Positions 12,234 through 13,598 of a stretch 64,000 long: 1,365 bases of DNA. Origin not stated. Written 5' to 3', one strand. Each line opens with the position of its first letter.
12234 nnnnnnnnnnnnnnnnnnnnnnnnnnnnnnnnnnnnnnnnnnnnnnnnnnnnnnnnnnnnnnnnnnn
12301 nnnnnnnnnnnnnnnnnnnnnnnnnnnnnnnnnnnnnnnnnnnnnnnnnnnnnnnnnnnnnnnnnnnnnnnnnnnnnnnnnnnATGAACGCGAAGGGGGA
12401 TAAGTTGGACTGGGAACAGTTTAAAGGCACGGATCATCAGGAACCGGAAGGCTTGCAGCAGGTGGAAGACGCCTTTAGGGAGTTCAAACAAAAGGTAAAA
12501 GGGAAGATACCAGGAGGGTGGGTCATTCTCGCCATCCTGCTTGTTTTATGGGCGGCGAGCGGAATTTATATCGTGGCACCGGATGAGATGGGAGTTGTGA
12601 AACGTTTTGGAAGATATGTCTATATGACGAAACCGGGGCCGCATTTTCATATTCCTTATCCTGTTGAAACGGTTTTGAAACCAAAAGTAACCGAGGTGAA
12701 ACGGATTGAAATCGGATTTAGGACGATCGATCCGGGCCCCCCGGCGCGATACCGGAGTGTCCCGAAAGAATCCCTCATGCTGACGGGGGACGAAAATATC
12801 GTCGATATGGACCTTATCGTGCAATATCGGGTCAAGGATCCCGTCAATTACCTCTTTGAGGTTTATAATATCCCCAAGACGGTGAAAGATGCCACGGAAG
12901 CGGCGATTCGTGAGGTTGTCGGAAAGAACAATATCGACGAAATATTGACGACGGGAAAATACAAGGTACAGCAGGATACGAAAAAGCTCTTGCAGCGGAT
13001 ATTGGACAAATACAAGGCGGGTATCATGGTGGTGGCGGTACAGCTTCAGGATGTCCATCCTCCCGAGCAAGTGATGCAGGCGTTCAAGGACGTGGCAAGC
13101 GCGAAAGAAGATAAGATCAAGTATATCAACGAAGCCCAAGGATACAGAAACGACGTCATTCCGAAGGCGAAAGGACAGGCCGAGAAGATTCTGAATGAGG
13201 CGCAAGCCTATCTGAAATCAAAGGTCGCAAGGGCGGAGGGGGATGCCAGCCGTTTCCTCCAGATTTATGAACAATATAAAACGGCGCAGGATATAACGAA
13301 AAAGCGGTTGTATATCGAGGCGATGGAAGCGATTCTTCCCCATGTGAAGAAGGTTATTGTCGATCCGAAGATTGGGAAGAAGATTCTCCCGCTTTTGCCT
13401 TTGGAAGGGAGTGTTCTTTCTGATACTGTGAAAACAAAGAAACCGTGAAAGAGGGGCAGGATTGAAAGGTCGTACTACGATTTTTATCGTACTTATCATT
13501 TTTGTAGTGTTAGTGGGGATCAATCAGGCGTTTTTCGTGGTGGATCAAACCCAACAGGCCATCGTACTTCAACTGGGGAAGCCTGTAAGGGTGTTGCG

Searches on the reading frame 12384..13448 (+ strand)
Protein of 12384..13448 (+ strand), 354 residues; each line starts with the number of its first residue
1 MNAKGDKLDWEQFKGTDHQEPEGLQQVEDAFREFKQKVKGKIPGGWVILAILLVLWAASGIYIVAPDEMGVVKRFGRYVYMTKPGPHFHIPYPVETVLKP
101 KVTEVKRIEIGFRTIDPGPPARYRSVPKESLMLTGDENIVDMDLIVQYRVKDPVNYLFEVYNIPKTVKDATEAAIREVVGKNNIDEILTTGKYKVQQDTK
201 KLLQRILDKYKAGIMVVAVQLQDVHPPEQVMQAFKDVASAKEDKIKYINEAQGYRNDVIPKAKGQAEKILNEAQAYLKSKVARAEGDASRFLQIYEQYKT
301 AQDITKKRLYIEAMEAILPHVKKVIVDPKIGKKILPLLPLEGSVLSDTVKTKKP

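Call 31: search_protein_families(library=pfam, proteins=[window:12384-13448:+], max_evalue=0.00001)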
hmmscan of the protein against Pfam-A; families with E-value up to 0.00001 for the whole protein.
window:12384-13448:+ (354 aa): 1 family
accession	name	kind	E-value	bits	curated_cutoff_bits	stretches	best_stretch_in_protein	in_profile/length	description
PF01145.31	Band_7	-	7.1e-29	101.5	23.6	1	63-253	2-174/176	SPFH domain / Band 7 family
